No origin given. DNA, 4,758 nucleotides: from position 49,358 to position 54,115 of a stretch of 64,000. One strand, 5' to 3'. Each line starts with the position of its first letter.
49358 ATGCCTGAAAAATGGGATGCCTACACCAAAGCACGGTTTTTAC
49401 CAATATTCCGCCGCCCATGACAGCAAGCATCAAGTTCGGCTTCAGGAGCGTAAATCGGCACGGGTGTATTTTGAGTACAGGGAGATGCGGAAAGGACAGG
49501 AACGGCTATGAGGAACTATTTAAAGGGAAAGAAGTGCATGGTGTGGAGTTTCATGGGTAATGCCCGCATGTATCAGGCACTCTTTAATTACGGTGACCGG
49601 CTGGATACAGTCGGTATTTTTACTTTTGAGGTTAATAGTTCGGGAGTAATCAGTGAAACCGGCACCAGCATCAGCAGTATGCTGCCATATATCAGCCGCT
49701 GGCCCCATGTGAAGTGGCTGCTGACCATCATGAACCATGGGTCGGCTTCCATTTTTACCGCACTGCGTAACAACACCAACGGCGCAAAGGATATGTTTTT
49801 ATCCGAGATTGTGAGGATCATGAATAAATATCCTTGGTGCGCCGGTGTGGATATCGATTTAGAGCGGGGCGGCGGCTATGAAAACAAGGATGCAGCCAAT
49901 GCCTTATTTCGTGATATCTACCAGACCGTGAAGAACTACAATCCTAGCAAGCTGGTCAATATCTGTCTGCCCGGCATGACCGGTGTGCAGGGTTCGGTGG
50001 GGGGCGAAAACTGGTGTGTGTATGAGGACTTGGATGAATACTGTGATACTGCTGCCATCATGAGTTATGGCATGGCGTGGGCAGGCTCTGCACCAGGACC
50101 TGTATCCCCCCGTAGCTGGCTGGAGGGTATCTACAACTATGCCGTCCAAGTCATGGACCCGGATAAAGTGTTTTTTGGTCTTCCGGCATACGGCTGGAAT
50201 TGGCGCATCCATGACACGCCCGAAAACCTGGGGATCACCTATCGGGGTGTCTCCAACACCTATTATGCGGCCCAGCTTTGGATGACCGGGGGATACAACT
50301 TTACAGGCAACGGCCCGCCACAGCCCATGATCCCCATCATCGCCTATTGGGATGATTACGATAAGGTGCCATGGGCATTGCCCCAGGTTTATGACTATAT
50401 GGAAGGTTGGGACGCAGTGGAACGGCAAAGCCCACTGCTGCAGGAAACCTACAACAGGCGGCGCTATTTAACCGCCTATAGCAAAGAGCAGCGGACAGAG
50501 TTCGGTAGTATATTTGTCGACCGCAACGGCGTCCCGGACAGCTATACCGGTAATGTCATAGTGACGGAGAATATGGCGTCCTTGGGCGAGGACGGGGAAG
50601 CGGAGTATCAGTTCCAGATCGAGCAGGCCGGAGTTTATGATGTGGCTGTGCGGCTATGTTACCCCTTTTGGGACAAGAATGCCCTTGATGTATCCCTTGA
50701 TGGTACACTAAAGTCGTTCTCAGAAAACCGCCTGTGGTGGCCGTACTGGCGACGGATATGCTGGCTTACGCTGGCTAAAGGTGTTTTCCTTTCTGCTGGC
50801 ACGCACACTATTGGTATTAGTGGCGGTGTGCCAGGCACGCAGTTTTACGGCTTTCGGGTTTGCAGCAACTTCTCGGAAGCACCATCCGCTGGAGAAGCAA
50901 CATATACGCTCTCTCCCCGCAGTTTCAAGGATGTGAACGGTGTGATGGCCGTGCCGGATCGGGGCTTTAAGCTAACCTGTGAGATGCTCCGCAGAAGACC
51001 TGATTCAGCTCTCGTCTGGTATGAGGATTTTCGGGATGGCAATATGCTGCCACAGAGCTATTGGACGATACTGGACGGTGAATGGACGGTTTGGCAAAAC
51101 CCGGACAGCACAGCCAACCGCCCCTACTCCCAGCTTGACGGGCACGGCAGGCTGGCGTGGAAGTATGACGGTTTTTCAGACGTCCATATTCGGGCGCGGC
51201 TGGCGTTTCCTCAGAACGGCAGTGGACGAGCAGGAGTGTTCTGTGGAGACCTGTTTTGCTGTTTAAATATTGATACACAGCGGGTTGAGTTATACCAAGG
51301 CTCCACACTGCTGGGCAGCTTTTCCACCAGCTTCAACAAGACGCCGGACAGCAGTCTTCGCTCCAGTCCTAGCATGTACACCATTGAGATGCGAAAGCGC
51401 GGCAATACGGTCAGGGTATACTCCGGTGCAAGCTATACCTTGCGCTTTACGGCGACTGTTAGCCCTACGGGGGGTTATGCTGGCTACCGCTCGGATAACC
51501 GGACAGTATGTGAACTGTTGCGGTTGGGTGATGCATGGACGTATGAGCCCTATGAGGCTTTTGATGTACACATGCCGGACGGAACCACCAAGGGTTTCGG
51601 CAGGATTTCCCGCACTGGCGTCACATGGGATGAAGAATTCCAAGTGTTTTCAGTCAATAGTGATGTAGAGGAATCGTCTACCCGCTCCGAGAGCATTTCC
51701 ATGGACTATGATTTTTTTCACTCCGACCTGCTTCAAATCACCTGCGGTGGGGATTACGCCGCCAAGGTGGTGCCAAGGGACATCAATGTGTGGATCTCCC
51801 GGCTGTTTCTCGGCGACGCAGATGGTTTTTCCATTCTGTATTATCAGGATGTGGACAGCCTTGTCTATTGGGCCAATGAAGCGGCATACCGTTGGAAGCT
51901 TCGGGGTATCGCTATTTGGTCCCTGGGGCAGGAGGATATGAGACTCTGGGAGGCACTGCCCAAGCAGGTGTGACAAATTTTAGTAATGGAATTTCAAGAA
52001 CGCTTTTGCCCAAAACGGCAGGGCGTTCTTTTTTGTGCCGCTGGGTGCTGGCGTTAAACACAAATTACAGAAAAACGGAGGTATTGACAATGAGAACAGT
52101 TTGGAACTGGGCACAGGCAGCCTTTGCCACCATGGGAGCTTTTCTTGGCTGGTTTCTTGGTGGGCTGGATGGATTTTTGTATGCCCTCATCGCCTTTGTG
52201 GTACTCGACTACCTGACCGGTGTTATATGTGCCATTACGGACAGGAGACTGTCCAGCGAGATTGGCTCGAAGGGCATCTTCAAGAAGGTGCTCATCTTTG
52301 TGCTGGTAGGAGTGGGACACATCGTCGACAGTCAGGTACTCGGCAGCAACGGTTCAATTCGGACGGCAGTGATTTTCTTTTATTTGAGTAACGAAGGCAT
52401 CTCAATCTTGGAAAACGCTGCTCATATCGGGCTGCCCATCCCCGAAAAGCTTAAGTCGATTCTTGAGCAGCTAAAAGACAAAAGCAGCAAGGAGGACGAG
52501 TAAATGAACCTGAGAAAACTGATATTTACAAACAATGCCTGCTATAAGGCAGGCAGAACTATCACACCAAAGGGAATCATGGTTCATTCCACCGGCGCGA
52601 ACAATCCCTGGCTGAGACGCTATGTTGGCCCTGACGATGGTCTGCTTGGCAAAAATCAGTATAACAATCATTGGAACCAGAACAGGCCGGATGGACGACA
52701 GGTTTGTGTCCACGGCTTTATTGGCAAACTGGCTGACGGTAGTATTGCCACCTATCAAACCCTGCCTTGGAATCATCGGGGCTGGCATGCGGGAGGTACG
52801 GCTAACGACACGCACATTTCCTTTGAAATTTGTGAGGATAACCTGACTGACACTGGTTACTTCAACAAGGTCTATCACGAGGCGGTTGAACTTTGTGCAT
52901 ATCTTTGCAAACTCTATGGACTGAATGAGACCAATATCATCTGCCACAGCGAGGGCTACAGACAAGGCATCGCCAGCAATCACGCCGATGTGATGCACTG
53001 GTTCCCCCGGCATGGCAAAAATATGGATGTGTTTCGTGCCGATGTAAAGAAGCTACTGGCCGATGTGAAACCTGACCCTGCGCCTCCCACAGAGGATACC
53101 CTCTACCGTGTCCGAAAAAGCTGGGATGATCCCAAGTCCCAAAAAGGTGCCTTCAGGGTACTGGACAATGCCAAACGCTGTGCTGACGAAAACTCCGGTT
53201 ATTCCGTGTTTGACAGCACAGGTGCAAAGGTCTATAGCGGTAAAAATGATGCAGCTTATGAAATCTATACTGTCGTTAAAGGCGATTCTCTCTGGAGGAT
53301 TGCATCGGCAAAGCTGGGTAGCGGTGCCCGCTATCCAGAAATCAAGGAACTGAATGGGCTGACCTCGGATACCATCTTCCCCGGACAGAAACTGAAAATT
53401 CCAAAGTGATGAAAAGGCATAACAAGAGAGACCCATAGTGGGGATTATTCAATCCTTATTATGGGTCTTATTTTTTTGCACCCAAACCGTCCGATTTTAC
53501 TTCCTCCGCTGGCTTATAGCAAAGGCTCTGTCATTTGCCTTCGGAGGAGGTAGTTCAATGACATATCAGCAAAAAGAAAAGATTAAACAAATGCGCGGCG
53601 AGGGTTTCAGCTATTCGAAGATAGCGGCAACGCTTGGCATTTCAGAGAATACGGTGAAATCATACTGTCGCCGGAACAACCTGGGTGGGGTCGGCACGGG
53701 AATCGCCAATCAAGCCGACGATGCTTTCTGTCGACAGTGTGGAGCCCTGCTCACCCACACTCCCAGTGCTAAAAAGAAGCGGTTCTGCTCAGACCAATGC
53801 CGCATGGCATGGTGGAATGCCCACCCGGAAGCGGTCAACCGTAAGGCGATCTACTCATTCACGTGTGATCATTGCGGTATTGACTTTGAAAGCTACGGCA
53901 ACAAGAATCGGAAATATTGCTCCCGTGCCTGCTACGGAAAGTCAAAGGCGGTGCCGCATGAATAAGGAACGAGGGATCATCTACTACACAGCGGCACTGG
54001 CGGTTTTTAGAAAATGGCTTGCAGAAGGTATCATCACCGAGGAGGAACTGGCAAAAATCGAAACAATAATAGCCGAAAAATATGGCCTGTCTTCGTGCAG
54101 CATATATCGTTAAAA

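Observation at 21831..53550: Conserved ~65-nt intergenic element with a hairpin that occludes the Shine-Dalgarno sequence, present three times in prophage B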

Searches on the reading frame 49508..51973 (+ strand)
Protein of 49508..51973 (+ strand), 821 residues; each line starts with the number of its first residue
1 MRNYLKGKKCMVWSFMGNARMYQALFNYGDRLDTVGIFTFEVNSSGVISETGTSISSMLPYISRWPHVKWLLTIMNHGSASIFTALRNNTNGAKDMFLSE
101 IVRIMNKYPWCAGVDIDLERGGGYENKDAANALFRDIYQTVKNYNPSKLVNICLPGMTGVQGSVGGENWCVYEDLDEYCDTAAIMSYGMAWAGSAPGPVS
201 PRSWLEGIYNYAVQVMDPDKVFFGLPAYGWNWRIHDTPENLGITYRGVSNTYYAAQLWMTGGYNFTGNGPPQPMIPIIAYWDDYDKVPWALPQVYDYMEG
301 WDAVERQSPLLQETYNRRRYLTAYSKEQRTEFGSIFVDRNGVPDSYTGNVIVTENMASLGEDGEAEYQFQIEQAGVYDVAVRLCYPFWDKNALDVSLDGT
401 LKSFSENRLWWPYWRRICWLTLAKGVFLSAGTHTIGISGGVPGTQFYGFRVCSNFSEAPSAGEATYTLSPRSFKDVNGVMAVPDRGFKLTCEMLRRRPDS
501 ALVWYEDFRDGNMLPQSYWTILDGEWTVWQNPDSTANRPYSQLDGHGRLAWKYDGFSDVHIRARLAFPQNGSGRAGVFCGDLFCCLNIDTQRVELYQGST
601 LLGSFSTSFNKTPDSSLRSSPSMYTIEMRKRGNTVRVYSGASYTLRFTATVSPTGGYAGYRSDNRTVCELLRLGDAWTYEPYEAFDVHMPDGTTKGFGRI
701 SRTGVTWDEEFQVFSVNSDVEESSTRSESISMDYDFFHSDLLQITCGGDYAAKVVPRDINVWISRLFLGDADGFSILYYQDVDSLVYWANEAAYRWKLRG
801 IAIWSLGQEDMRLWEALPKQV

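Call 11: search_protein_families(library=pfam, proteins=[window:49508-51973:+], max_evalue=0.01)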
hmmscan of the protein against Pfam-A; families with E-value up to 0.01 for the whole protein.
window:49508-51973:+ (821 aa): 1 family
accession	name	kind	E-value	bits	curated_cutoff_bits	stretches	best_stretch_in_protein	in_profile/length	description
PF00704.34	Glyco_hydro_18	-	3.3e-13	50.4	29.6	1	64-240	61-241/317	Glycosyl hydrolases family 18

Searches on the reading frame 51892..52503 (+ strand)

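Call 11: search_protein_families(library=pfam, proteins=[window:51892-52503:+], max_evalue=0.01)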
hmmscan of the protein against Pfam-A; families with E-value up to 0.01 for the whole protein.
window:51892-52503:+ (203 aa): 1 family
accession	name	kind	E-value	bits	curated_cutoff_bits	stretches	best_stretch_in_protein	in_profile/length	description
PF05105.17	Phage_holin_4_1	-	2.3e-44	150.6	22.2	1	83-196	1-116/116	Bacteriophage holin family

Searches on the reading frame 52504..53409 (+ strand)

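Call 11: search_protein_families(library=pfam, proteins=[window:52504-53409:+], max_evalue=0.01)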
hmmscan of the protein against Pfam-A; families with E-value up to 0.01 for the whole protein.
window:52504-53409:+ (301 aa): 2 families
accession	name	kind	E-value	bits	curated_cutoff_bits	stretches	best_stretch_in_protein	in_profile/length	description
PF01510.30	Amidase_2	-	2.2e-16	60.8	26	1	21-160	4-126/131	N-acetylmuramoyl-L-alanine amidase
PF01476.26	LysM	-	1.3e-14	54.2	20.9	1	255-300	1-43/43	LysM domain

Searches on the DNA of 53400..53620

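Call 64: search_rna_families(source=window, start=53400, end=53620, threshold=evalue, max_evalue=5)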
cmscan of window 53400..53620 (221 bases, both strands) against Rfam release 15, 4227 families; matches with E-value up to 5: 10.
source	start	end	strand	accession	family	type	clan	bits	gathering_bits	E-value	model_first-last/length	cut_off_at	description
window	53497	53553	+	RF00906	MIR1120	Gene; miRNA;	-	22.1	86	0.03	1-87/87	no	MIR1120/MIR1122 microRNA precursor family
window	53428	53469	+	RF00969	mir-556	Gene; miRNA;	-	18.7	84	0.44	1-88/88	no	mir-556 microRNA precursor family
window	53415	53481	+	RF03598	MIR6024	Gene; miRNA;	-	18.5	72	0.22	1-99/99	no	MIR6024 microRNA precursor family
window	53422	53475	+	RF03714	MIR774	Gene; miRNA;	-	17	80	0.95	1-98/98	no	MIR774 microRNA precursor family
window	53425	53479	+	RF00489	ctRNA_p42d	Gene; antisense;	-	16.3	50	0.55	1-46/46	no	ctRNA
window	53417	53479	+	RF03818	MIR7994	Gene; miRNA;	-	15.2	100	2.6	14-75/90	no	MIR7994 microRNA precursor family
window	53420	53479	-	RF02006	mir-1253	Gene; miRNA;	-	14.8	103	3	1-94/94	no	mir-1253 microRNA precursor family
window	53418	53482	+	RF02417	VR-RNA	Gene; sRNA;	-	11.9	100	2.2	327-390/397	no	VR-RNA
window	53400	53490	-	RF02862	sRNA_1300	Gene; sRNA;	-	10.2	48.8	4.4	1-99/231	3'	Enterococcus sRNA 1300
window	53406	53429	+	RF01145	sR14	Gene; snRNA; snoRNA; CD-box;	-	9.3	38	3.3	30-54/54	no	Small nucleolar RNA sR14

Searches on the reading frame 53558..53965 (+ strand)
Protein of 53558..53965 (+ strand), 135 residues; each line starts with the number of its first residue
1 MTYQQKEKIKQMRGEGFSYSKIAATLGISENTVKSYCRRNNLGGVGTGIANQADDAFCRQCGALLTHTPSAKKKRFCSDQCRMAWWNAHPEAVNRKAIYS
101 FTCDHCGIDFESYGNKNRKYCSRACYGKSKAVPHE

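Call 11: search_protein_families(library=pfam, proteins=[window:53558-53965:+], max_evalue=0.01)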
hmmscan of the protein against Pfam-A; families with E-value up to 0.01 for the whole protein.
window:53558-53965:+ (135 aa): 8 families
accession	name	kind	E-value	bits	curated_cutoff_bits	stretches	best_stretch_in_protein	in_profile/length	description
PF08281.18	Sigma70_r4_2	-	2.1e-06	27.7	25.7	1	4-39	14-49/54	Sigma-70, region 4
PF06056.18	Terminase_5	-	5.1e-05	23.6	20.3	1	16-44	13-41/58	Putative ATPase subunit of terminase (gpP-like)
PF13936.12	HTH_38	-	7.4e-05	22.9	27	1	1-40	5-44/44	Helix-turn-helix domain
PF13384.12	HTH_23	-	9.8e-05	22.5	24.6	1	10-44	11-45/50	Homeodomain-like domain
PF04545.22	Sigma70_r4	-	0.00028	20.8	24.1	1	4-35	8-39/50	Sigma-70, region 4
PF00196.25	GerE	-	0.00035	20.6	23.5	1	12-38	13-39/57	Bacterial regulatory proteins, luxR family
PF13518.12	HTH_28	-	0.00077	19.9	25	1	10-45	7-41/52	Helix-turn-helix domain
PF15978.11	TnsD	-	0.0023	17.4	32.4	0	6-45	188-228/355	Tn7-like transposition protein D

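Call 18: find_related_loci(query=window:53558-53965:+, collection=viral_contigs, flank=2500)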
Query window:53558-53965:+ (135 aa) in viral_contigs; peptide patterns used: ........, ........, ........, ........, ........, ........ (x = any residue, [..] = any of these).
376 stretches matched a pattern; 367 encode a relative of the query (tblastn E <= 1e-3); the best 80 are kept; 80 distinct loci.
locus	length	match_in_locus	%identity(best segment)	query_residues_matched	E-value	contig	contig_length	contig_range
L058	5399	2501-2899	75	1-133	3e-66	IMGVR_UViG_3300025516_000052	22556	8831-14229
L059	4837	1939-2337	75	1-133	3e-66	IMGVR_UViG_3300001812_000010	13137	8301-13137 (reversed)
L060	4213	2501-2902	72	1-134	2e-63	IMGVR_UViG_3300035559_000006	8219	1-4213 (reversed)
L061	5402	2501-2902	70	1-134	4e-63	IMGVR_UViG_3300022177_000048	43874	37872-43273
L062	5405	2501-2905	70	1-135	7e-63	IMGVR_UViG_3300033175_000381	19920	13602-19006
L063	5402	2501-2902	71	1-134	9e-63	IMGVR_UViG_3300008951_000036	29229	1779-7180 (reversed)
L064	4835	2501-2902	70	1-134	9e-63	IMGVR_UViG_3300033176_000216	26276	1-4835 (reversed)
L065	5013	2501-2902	70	1-134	9e-63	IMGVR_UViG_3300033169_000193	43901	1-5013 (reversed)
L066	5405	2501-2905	69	1-135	4e-62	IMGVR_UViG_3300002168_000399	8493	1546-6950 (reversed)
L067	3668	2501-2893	62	1-131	9e-53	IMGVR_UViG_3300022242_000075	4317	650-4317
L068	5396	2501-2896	62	1-132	1e-52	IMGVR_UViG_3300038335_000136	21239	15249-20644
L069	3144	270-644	67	1-126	1e-52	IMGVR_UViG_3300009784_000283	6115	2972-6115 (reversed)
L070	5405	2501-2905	60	1-135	5e-52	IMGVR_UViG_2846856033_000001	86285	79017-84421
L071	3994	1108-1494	63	1-130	7e-52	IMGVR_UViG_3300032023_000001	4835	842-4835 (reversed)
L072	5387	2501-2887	62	1-130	2e-51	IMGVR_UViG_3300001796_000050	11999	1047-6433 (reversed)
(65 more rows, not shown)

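Call 32: search_protein_families(library=ncbifam, proteins=[window:53558-53965:+], max_evalue=0.01)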
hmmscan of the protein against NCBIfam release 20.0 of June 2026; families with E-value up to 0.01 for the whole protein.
window:53558-53965:+ (135 aa): 6 families
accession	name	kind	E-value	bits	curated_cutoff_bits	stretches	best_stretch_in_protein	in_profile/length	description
NF033546.1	transpos_IS21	equivalog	7.9e-05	22.3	160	1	10-54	2-33/294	IS21 family transposase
NF005385.0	PRK06930.1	subfamily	0.00042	20.1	136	1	4-41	118-155/170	positive control sigma-like factor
TIGR02985.1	Sig70_bacteroi1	subfamily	0.0013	19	126.4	1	4-37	118-151/162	RNA polymerase sigma-70 factor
TIGR02937.1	sigma70-ECF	superfamily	0.0016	18.1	42.9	1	4-39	121-156/165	sigma-70 family RNA polymerase sigma factor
NF033545.0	transpos_IS630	equivalog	0.002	17.6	100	1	7-45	3-41/299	IS630 family transposase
TIGR02983.1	SigE-fam_strep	subfamily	0.0086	16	141.55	0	15-39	125-149/162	SigE family RNA polymerase sigma factor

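Call 33: search_protein_families(library=phrogs, proteins=[window:53558-53965:+], max_evalue=0.001)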
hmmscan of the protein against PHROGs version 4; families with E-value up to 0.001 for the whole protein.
window:53558-53965:+ (135 aa): 19 families
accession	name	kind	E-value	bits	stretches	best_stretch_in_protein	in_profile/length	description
phrog_2308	-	unknown function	4.1e-49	167.2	1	1-130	1-130/138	-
phrog_1271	-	DNA, RNA and nucleotide metabolism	1.1e-12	49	1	41-129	171-242/361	HNH endonuclease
phrog_15471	-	DNA, RNA and nucleotide metabolism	4.1e-08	34.3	0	53-85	100-131/183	HNH endonuclease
phrog_3855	-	DNA, RNA and nucleotide metabolism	7.6e-07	30.5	1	5-41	68-104/115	HTH DNA binding protein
phrog_664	-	DNA, RNA and nucleotide metabolism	4.1e-06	27.8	1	2-40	86-124/210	DNA binding protein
phrog_4494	-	unknown function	1e-05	27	1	6-40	8-42/109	-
phrog_323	-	transcription regulation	2e-05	25.3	1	4-61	152-215/319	transcriptional regulator, D5-like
phrog_4151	-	DNA, RNA and nucleotide metabolism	4.2e-05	24.4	1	4-40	8-44/154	DNA binding protein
phrog_20494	-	unknown function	6.8e-05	24.2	1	53-90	3-38/115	-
phrog_1157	-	integration and excision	8.2e-05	23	1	5-40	6-41/422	transposase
phrog_20467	-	DNA, RNA and nucleotide metabolism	0.00013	22.9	0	5-41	67-103/112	HNH endonuclease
phrog_27475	-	unknown function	0.00015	21.4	1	2-39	3-40/599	-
phrog_125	-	DNA, RNA and nucleotide metabolism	0.00032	21.3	1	3-46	166-209/254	DNA invertase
phrog_1190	-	transcription regulation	0.00035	21.4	1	2-40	113-151/167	RNA polymerase sigma factor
phrog_9366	-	integration and excision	0.00038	21.5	1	6-41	71-106/109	transposase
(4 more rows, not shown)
